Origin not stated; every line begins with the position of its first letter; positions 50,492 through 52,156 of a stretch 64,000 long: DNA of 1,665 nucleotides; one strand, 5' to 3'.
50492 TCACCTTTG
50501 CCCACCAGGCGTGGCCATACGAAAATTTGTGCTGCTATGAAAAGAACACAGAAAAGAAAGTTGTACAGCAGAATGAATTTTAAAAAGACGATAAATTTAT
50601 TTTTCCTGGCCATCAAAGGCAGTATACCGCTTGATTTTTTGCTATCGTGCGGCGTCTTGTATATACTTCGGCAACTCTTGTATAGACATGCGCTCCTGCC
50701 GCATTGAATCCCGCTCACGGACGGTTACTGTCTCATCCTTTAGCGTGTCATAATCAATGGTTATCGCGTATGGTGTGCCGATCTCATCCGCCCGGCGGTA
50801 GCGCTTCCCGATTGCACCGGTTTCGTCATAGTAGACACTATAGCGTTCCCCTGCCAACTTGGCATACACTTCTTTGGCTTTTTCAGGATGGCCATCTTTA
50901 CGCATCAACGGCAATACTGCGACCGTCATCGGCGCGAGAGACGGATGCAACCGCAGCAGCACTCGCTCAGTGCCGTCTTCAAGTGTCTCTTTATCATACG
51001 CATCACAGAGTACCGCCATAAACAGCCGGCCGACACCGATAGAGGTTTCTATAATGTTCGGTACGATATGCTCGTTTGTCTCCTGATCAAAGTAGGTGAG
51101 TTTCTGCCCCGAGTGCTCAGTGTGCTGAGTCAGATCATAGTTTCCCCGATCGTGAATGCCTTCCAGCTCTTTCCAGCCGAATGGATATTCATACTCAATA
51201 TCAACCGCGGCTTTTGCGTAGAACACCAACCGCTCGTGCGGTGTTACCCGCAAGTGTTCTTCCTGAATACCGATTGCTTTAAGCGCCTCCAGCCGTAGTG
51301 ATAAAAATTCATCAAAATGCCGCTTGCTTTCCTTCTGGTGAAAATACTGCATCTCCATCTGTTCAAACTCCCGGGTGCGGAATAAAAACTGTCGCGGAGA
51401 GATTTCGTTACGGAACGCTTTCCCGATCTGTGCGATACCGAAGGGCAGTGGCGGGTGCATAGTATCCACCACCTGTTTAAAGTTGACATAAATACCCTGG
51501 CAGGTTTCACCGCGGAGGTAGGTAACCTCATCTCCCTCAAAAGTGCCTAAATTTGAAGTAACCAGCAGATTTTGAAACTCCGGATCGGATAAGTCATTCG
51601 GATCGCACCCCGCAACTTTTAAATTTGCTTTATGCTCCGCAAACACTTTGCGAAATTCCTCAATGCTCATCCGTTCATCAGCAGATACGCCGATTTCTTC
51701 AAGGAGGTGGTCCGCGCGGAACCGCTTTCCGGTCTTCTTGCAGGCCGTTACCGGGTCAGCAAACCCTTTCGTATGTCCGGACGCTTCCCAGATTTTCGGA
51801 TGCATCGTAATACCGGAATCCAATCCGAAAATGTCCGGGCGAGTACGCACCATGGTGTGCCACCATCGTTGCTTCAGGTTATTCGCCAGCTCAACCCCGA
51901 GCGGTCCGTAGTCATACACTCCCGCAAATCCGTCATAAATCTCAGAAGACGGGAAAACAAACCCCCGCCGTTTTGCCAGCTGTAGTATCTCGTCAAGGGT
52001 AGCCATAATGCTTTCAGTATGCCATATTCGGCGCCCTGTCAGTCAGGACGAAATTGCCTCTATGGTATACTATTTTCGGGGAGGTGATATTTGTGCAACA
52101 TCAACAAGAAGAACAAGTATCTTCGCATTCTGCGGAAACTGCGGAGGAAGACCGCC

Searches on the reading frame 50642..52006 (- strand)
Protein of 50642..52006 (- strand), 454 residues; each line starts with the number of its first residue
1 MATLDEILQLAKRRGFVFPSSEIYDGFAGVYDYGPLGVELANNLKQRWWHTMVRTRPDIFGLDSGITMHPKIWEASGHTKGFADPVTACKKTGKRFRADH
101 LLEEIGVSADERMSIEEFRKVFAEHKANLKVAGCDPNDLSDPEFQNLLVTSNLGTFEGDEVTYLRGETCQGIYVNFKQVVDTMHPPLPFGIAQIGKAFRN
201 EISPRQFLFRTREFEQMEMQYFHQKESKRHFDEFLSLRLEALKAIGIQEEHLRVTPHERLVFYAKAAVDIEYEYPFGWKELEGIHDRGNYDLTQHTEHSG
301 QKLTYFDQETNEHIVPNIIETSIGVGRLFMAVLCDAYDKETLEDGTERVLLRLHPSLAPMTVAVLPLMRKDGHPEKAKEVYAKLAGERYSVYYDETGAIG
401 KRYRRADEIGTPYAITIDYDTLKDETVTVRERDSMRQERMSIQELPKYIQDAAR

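Call 12: search_protein_families(library=pfam, proteins=[window:50642-52006:-])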
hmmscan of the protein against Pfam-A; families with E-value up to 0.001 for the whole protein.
window:50642-52006:- (454 aa): 2 families
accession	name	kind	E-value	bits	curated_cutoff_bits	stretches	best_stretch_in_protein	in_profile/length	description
PF03129.25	HGTP_anticodon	-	3.5e-24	85.2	21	1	362-451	2-93/94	Anticodon binding domain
PF00587.30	tRNA-synt_2b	-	5.4e-13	49.8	29.3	1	159-333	8-176/179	tRNA synthetase class II core domain (G, H, P, S and T)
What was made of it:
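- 50642..52006 (-): Glycine-tRNA ligase gene (glyS), the right flank. Pfam PF00587 and PF03129 (call 12).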

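Call 13: find_encoding_contigs(protein=window:50642-52006:-, flank=10000, max_places=10)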
Protein window:50642-52006:- (454 aa): no gene with exactly this product is on record in the collection.
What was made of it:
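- Tried and rejected: The exact-sequence look-up of the window's glyS found no source contig (call 13).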

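Call 14: find_homologous_proteins(query=window:50642-52006:-, max_evalue=1e-80)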
Query window:50642-52006:- (454 aa): 7988 proteins with E <= 1e-80 among 8000 candidates; the best 120 are listed.
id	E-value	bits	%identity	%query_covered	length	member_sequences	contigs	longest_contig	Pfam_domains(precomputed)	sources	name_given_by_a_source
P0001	3.7e-289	977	92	99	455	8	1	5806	PF03129.26,PF00587.31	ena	-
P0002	1.6e-263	892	84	100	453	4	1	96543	PF03129.26,PF00587.31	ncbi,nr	ncbi:MAG: glycine--tRNA ligase [Candidatus Kaiserbacteria bacterium]|nr:glycine--tRNA ligase [Candid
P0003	1.1e-257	873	83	100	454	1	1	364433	PF03129.26,PF00587.31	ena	-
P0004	3.8e-257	871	82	100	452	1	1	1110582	PF03129.26,PF00587.31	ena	-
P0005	4.0e-254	861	82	99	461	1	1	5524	PF03129.26,PF00587.31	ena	-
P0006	9.1e-254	860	82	99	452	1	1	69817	PF03129.26,PF00587.31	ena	-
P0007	1.5e-253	859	82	98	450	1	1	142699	PF03129.26,PF00587.31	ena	-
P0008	2.3e-253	859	81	100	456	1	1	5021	PF03129.26,PF00587.31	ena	-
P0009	1.0e-251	853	81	99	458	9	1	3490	PF03129.26,PF00587.31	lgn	-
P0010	1.3e-251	853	81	98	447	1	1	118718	PF03129.26,PF00587.31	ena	-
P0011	2.6e-250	849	81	98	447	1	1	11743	PF03129.26,PF00587.31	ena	-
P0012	5.4e-250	847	81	98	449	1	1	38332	PF03129.26,PF00587.31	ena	-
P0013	1.0e-245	833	78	100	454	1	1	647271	PF03129.26,PF00587.31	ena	-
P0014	2.7e-242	822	79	97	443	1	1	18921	PF03129.26,PF00587.31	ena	-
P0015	9.7e-238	807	76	100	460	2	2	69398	PF03129.26,PF00587.31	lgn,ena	-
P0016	1.5e-233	793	73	99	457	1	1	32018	PF03129.26,PF00587.31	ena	-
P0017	5.6e-231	785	74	100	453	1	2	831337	PF03129.26,PF00587.31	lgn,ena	-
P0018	1.0e-228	777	74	97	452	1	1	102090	PF03129.26,PF00587.31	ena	-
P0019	2.4e-228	776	72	99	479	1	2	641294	PF03129.26,PF00587.31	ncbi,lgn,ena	-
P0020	1.5e-226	770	72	100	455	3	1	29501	PF03129.26,PF00587.31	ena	-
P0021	4.7e-226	769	73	99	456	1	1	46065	PF03129.26,PF00587.31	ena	-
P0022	5.6e-225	765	72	100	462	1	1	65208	PF03129.26,PF00587.31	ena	-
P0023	8.0e-224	761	74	97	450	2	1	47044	PF03129.26,PF00587.31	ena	-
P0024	2.5e-223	760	70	99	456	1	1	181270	PF03129.26,PF00587.31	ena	-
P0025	1.6e-220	750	71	99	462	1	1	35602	PF03129.26,PF00587.31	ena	-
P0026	4.0e-219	746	71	100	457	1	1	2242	PF03129.26,PF00587.31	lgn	-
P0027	1.9e-209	714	68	98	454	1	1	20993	PF03129.26,PF00587.31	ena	-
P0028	4.1e-209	713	68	99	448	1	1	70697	PF03129.26,PF00587.31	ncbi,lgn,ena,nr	ncbi:MAG: glycine--tRNA ligase [Candidatus Kaiserbacteria bacterium]|nr:glycine--tRNA ligase [Candid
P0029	8.9e-207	705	66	100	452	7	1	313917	PF03129.26,PF00587.31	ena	-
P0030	4.7e-204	696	66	100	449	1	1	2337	PF03129.26,PF00587.31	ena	-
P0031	1.5e-202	691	67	99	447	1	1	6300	PF03129.26,PF00587.31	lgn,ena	-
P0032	1.4e-201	688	66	99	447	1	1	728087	PF03129.26,PF00587.31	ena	-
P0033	1.5e-201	688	65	99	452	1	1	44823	PF03129.26,PF00587.31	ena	-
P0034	2.0e-201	687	66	99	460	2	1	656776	PF03129.26,PF00587.31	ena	-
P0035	1.9e-200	684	66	99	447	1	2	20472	PF03129.26,PF00587.31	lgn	-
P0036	3.5e-200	683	67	99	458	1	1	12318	PF03129.26,PF00587.31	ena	-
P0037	3.3e-197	673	66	98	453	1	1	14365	PF03129.26,PF00587.31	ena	-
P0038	2.6e-196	671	64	99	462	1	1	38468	PF03129.26,PF00587.31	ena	-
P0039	4.0e-192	657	63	99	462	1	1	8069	PF03129.26,PF00587.31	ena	-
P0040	2.6e-190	651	65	97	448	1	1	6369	PF03129.26,PF00587.31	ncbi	-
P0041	3.7e-190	650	63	98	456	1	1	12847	PF03129.26,PF00587.31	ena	-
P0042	9.2e-189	646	63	99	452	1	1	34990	PF03129.26,PF00587.31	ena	-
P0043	6.4e-187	640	63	100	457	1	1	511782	PF03129.26,PF00587.31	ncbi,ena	-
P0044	1.2e-183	629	60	99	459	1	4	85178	PF03129.26,PF00587.31,PF28494.1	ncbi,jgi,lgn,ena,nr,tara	ncbi:glycine--tRNA ligase [bacterium]|nr:glycine--tRNA ligase [bacterium]|tara:strand:+ start:4300 s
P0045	3.2e-183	627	61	99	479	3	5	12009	PF03129.26,PF00587.31,PF28494.1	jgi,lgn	jgi:glycyl-tRNA synthetase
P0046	3.6e-183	627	62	99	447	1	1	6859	PF03129.26,PF00587.31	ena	-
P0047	1.1e-178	613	59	99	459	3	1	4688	PF03129.26,PF00587.31,PF28494.1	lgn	-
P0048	2.9e-178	611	60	99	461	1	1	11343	PF03129.26,PF00587.31,PF28494.1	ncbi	-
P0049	1.5e-177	609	59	99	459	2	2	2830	PF03129.26,PF00587.31,PF28494.1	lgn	-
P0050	1.7e-177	609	60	98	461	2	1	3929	PF03129.26,PF00587.31,PF28494.1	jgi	-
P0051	1.1e-176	606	61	99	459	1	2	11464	PF03129.26,PF00587.31,PF28494.1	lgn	-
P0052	1.4e-176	605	60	98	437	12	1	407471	PF03129.26,PF00587.31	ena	-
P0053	1.6e-176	605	60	99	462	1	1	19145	PF03129.26,PF00587.31,PF28494.1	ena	-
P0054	2.5e-176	605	59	99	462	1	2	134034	PF03129.26,PF00587.31,PF28494.1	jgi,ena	jgi:glycyl-tRNA synthetase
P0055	5.0e-176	604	60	99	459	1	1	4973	PF03129.26,PF00587.31,PF28494.1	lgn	-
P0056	7.0e-176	603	60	99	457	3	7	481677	PF03129.26,PF00587.31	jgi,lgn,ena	jgi:glycyl-tRNA synthetase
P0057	1.1e-175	603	60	98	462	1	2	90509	PF03129.26,PF00587.31,PF28494.1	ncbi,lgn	-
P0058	1.1e-175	603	58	99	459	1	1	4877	PF03129.26,PF00587.31,PF28494.1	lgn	-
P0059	1.6e-174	599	60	98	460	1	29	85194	PF03129.26,PF00587.31,PF28494.1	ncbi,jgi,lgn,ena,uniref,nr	ncbi:MAG: Glycine-tRNA ligase [Candidatus Uhrbacteria bacterium GW2011_GWD2_41_121]|uniref:Glycine--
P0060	2.4e-174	598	58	99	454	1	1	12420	PF03129.26,PF00587.31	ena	-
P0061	2.5e-174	598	60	98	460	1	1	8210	PF03129.26,PF00587.31,PF28494.1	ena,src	-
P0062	3.4e-174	598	58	99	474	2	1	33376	PF03129.26,PF00587.31,PF28494.1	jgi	-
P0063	4.1e-174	597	59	98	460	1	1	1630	PF03129.26,PF00587.31,PF28494.1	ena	-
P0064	5.4e-174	597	61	98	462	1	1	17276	PF03129.26,PF00587.31,PF28494.1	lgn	-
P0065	8.0e-174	596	58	99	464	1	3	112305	PF03129.26,PF00587.31,PF28494.1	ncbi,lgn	-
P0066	8.4e-174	596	59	98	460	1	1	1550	PF03129.26,PF00587.31,PF28494.1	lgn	-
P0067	2.2e-173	595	58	99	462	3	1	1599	PF03129.26,PF00587.31,PF28494.1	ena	-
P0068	2.4e-173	595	58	99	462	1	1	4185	PF03129.26,PF00587.31,PF28494.1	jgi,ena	jgi:glycyl-tRNA synthetase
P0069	2.7e-173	595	58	99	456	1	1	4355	PF03129.26,PF00587.31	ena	-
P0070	3.0e-173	595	59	99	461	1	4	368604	PF03129.26,PF00587.31,PF28494.1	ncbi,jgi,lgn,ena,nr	ncbi:glycine--tRNA ligase [Candidatus Uhrbacteria bacterium]|jgi:glycyl-tRNA synthetase|nr:glycine--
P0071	1.1e-172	593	59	99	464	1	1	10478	PF03129.26,PF00587.31,PF28494.1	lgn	-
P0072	1.4e-172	592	60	99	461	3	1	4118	PF03129.26,PF00587.31,PF28494.1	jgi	jgi:glycyl-tRNA synthetase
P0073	2.0e-172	592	57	99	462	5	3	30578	PF03129.26,PF00587.31,PF28494.1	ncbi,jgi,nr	ncbi:MAG: glycine--tRNA ligase [Candidatus Yonathbacteria bacterium CG_4_8_14_3_um_filter_46_25]|nr:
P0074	2.1e-172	592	58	99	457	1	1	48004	PF03129.26,PF00587.31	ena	-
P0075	3.7e-172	591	58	99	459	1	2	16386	PF03129.26,PF00587.31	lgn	-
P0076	4.4e-172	591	60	98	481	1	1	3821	PF03129.26,PF00587.31,PF28494.1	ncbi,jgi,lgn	-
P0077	4.6e-172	591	59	99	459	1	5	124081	PF03129.26,PF00587.31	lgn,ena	-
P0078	5.6e-172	590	60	99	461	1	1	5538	PF03129.26,PF00587.31,PF28494.1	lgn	-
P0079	5.7e-172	590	59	99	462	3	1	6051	PF03129.26,PF00587.31,PF28494.1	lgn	-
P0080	7.1e-172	590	58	98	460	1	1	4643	PF03129.26,PF00587.31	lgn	-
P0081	9.5e-172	590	59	99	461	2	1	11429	PF03129.26,PF00587.31,PF28494.1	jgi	jgi:glycyl-tRNA synthetase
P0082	1.1e-171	589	59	99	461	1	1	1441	PF03129.26,PF00587.31,PF28494.1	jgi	-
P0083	1.2e-171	589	59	99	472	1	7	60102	PF03129.26,PF00587.31,PF28494.1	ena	-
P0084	1.3e-171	589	59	99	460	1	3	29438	PF03129.26,PF00587.31,PF28494.1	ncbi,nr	ncbi:glycine--tRNA ligase [Patescibacteria group bacterium]|nr:glycine--tRNA ligase [Patescibacteria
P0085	1.3e-171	589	58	99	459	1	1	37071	PF03129.26,PF00587.31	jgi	-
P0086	1.4e-171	589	58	99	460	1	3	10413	PF03129.26,PF00587.31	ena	-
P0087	1.6e-171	589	57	98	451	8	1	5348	PF03129.26,PF00587.31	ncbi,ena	-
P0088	1.8e-171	589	59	98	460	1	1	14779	PF03129.26,PF00587.31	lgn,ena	-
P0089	2.0e-171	589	58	99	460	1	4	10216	PF03129.26,PF00587.31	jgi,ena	-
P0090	2.0e-171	589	58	99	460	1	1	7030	PF03129.26,PF00587.31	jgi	-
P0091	2.2e-171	588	58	99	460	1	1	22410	PF03129.26,PF00587.31,PF28494.1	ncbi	-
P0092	2.5e-171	588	58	99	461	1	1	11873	PF03129.26,PF00587.31,PF28494.1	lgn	-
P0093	2.5e-171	588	58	99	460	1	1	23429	PF03129.26,PF00587.31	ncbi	-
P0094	2.6e-171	588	58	99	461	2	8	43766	PF03129.26,PF00587.31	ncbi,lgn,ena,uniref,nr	ncbi:glycine--tRNA ligase [Candidatus Nomurabacteria bacterium RIFCSPHIGHO2_02_FULL_33_12]|uniref:gl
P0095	2.7e-171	588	58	98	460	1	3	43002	PF03129.26,PF00587.31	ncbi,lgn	-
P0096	2.9e-171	588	59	99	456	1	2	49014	PF03129.26,PF00587.31,PF28494.1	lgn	-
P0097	3.3e-171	588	58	99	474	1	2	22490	PF03129.26,PF00587.31,PF28494.1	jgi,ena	jgi:glycyl-tRNA synthetase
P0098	3.9e-171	588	59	99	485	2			PF03129.26,PF00587.31,PF28494.1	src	-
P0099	4.0e-171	588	58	98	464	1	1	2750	PF03129.26,PF00587.31,PF28494.1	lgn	-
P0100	4.3e-171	587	60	98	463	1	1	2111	PF03129.26,PF00587.31,PF28494.1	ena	-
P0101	4.7e-171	587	58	99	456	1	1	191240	PF03129.26,PF00587.31,PF28494.1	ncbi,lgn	-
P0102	7.6e-171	587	58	98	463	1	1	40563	PF03129.26,PF00587.31,PF28494.1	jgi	-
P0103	9.0e-171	586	58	98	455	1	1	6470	PF03129.26,PF00587.31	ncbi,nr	ncbi:MAG: glycine--tRNA ligase [Candidatus Falkowbacteria bacterium]|nr:glycine--tRNA ligase [Candid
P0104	1.6e-170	586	58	99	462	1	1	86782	PF03129.26,PF00587.31,PF28494.1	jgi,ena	-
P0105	1.8e-170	585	58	99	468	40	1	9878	PF03129.26,PF00587.31,PF28494.1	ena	-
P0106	2.0e-170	585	59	98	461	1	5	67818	PF03129.26,PF00587.31,PF28494.1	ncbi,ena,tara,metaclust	tara:strand:- start:10875 stop:12260 length:1386 start_codon:yes stop_codon:yes gene_type:complete|m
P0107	2.3e-170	585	58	99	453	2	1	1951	PF03129.26,PF00587.31,PF28494.1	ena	-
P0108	2.5e-170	585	58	98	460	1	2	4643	PF03129.26,PF00587.31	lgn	-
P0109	2.6e-170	585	58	99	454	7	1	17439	PF03129.26,PF00587.31,PF28494.1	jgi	jgi:glycyl-tRNA synthetase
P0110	3.3e-170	585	59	99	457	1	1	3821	PF03129.26,PF00587.31,PF28494.1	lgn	-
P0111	4.1e-170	584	58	99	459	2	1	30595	PF03129.26,PF00587.31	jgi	jgi:glycyl-tRNA synthetase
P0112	4.2e-170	584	58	99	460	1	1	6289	PF03129.26,PF00587.31,PF28494.1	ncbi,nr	ncbi:MAG: glycine--tRNA ligase [Candidatus Vogelbacteria bacterium]|nr:glycine--tRNA ligase [Candida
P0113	4.6e-170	584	58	98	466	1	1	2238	PF03129.26,PF00587.31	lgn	-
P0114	5.1e-170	584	58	99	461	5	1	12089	PF03129.26,PF00587.31,PF28494.1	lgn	-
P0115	7.1e-170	583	58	99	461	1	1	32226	PF03129.26,PF00587.31,PF28494.1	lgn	-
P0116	7.4e-170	583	59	98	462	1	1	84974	PF03129.26,PF00587.31,PF28494.1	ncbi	-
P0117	9.1e-170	583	58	98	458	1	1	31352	PF03129.26,PF00587.31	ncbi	-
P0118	1.0e-169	583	58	98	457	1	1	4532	PF03129.26,PF00587.31,PF28494.1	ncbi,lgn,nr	ncbi:MAG: glycine--tRNA ligase [bacterium]|nr:glycine--tRNA ligase [bacterium]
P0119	1.1e-169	583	57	99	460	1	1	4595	PF03129.26,PF00587.31,PF28494.1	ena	-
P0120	1.1e-169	583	58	99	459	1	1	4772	PF03129.26,PF00587.31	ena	-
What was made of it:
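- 50642..52006 (-): Kaiserbacteria glyS (call 14).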

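Call 15: find_encoding_contigs(protein=P0001, flank=10000, max_places=2)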
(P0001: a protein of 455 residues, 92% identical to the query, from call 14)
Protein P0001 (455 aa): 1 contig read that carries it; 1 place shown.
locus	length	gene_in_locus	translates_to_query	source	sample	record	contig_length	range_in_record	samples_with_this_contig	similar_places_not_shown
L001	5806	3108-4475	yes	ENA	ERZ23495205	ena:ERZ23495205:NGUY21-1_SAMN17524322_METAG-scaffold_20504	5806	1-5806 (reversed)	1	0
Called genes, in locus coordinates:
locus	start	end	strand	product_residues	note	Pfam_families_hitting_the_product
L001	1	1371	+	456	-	?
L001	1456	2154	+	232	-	-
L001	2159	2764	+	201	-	-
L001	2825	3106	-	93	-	-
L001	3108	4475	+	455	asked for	PF00587:tRNA-synt_2b, PF03129:HGTP_anticodon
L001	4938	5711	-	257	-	PF04002:RadC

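Call 16: find_encoding_contigs(protein=P0002, flank=10000, max_places=2)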
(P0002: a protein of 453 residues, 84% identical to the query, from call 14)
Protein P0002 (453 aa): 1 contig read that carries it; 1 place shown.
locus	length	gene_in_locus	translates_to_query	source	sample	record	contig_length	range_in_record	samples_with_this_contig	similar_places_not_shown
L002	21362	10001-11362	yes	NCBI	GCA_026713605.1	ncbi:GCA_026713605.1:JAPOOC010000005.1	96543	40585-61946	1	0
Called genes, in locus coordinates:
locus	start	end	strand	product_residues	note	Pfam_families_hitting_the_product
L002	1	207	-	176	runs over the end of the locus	-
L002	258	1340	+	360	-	PF01926:MMR_HSR1, PF02421:FeoB_N (weak), PF06071:YchF-GTPase_C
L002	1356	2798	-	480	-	PF01225:Mur_ligase, PF08245:Mur_ligase_M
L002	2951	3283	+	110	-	PF00166:Cpn10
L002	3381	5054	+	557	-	PF00118:Cpn60_TCP1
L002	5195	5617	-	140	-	-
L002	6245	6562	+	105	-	PF00829:Ribosomal_L21p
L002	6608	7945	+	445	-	PF08245:Mur_ligase_M, PF02875:Mur_ligase_C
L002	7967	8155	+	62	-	-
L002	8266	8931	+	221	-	PF07963:N_methyl (weak)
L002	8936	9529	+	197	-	-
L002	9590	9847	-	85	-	-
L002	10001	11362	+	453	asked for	PF00587:tRNA-synt_2b, PF03129:HGTP_anticodon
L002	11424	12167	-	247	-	PF18306:LDcluster4, PF03641:Lysine_decarbox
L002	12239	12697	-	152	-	PF03449:GreA_GreB_N, PF01272:GreA_GreB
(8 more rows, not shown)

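Call 17: find_encoding_contigs(protein=P0003, flank=10000, max_places=2)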
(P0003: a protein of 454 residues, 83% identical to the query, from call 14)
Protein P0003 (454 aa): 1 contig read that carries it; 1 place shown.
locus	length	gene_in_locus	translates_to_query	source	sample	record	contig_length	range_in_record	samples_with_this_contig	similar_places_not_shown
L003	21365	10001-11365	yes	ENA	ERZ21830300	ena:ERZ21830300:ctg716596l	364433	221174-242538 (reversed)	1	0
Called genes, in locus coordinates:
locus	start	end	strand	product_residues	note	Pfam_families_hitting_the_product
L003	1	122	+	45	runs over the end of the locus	-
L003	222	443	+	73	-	-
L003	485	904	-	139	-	-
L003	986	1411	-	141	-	-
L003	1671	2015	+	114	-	-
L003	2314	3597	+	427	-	PF21760:SecD_1st, PF22599:SecDF_P1_head, PF03176:MMPL, PF02355:SecD_SecF_C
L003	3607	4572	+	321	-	PF02355:SecD_SecF_C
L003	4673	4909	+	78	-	PF04070:DUF378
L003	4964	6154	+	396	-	PF00266:Aminotran_5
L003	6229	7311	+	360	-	PF00437:T2SSE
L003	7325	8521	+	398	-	PF28597:T2SSF_N, PF00482:T2SSF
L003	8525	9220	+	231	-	PF07963:N_methyl (weak)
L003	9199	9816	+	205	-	-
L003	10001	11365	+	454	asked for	PF00587:tRNA-synt_2b, PF03129:HGTP_anticodon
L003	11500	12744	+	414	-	PF01555:N6_N4_Mtase, PF02945:Endonuclease_7 (weak), PF01844:HNH, PF14279:HNH_5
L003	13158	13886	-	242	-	PF18306:LDcluster4, PF03641:Lysine_decarbox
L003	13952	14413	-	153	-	PF03449:GreA_GreB_N, PF01272:GreA_GreB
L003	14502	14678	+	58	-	-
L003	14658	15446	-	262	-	PF02673:BacA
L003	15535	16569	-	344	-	PF06723:MreB_Mbl, PF25229:Salactin (weak), PF14450:FtsA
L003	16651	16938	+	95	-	-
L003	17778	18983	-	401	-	PF00665:rve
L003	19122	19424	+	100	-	-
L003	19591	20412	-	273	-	PF02086:MethyltransfD12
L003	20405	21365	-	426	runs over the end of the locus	-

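Call 18: find_encoding_contigs(protein=P0004, flank=10000, max_places=2)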
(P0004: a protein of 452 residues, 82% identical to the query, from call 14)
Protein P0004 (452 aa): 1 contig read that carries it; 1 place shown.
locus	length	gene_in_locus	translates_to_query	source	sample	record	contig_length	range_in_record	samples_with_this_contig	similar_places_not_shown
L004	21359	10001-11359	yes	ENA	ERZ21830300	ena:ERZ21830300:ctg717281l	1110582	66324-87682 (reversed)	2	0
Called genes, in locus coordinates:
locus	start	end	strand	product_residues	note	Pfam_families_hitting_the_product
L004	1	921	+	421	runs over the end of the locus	PF00155:Aminotran_1_2 (weak), PF00266:Aminotran_5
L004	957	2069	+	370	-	PF00437:T2SSE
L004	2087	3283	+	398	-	PF28597:T2SSF_N, PF00482:T2SSF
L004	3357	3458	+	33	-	-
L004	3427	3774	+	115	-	-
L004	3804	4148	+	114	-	-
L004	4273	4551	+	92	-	-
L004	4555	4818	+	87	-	PF05015:HigB-like_toxin (weak), PF24732:ParE_like (weak)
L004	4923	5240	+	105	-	PF00829:Ribosomal_L21p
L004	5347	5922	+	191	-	-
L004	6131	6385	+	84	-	-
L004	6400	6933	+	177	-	-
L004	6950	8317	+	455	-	PF08245:Mur_ligase_M, PF02875:Mur_ligase_C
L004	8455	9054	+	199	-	-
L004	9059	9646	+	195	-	-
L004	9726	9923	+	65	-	-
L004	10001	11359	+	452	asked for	PF00587:tRNA-synt_2b, PF03129:HGTP_anticodon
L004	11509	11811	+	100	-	-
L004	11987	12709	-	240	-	PF18306:LDcluster4, PF03641:Lysine_decarbox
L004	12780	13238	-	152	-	PF03449:GreA_GreB_N, PF01272:GreA_GreB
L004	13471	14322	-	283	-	PF02673:BacA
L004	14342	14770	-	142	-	-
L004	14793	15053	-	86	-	-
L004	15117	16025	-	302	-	PF03462:PCRF, PF00472:RF-1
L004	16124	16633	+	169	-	-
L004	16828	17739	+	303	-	-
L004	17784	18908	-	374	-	PF01653:DNA_ligase_aden (faint), PF03120:OB_DNA_ligase, PF12826:HHH_2, PF14520:HHH_5, PF00533:BRCT, PF12738:PTCB-BRCT (weak)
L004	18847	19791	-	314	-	PF22745:Nlig-Ia, PF01653:DNA_ligase_aden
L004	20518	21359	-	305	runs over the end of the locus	-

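Call 26: find_encoding_contigs(protein=P0013, flank=10000, max_places=1)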
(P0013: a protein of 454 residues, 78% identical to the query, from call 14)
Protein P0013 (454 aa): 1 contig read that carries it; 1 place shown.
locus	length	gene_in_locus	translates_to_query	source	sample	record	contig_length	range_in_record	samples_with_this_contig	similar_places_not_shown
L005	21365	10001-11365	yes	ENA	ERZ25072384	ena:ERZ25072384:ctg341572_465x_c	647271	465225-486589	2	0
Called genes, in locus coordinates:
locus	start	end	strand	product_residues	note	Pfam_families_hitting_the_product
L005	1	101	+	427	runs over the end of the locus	PF21760:SecD_1st, PF22599:SecDF_P1_head, PF03176:MMPL, PF02355:SecD_SecF_C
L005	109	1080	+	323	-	PF02355:SecD_SecF_C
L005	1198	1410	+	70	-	PF04070:DUF378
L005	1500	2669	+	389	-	PF00266:Aminotran_5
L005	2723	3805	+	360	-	PF00437:T2SSE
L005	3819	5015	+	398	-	PF28597:T2SSF_N, PF00482:T2SSF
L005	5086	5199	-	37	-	-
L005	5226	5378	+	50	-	-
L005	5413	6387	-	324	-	PF00188:CAP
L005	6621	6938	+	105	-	PF00829:Ribosomal_L21p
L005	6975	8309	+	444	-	PF08245:Mur_ligase_M, PF02875:Mur_ligase_C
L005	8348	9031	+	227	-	PF07963:N_methyl (weak)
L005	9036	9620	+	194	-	-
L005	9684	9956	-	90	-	-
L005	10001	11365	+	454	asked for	PF00587:tRNA-synt_2b, PF03129:HGTP_anticodon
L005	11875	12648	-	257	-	-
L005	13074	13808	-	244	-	PF18306:LDcluster4, PF03641:Lysine_decarbox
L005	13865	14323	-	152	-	PF03449:GreA_GreB_N, PF01272:GreA_GreB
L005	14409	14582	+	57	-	-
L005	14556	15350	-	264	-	PF02673:BacA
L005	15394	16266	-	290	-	PF03462:PCRF, PF00472:RF-1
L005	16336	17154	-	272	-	PF02086:MethyltransfD12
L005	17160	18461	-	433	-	-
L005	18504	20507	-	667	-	PF22745:Nlig-Ia, PF01653:DNA_ligase_aden, PF03120:OB_DNA_ligase, PF00633:HHH (faint), PF12826:HHH_2, PF14520:HHH_5 (weak), PF00533:BRCT, PF12738:PTCB-BRCT (weak)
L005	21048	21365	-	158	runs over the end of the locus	-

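Call 27: find_encoding_contigs(protein=P0017, flank=10000, max_places=1)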
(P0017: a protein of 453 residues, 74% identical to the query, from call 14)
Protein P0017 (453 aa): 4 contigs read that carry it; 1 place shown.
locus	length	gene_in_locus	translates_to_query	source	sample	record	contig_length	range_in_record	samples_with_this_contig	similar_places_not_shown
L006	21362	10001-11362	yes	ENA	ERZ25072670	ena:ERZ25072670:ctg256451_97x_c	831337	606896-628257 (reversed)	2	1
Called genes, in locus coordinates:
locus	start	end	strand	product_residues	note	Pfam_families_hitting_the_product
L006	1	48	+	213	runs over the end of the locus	PF01746:tRNA_m1G_MT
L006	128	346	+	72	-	PF01176:eIF-1a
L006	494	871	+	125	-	PF00416:Ribosomal_S13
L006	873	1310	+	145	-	PF00411:Ribosomal_S11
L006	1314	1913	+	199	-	PF00163:Ribosomal_S4, PF01479:S4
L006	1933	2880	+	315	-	PF01193:RNA_pol_L, PF13656:RNA_pol_L_2 (faint), PF01000:RNA_pol_A_bac, PF03118:RNA_pol_A_CTD (weak)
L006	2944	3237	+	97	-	PF01196:Ribosomal_L17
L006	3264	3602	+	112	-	PF00572:Ribosomal_L13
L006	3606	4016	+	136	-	PF00380:Ribosomal_S9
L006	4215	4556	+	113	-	-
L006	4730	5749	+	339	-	PF00579:tRNA-synt_1b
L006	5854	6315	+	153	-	-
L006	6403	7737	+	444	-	PF01336:tRNA_anti-codon, PF00152:tRNA-synt_2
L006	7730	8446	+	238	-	PF02616:SMC_ScpA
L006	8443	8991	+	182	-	PF04079:SMC_ScpB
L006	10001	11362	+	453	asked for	PF00587:tRNA-synt_2b, PF03129:HGTP_anticodon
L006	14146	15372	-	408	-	PF13393:tRNA-synt_His, PF00587:tRNA-synt_2b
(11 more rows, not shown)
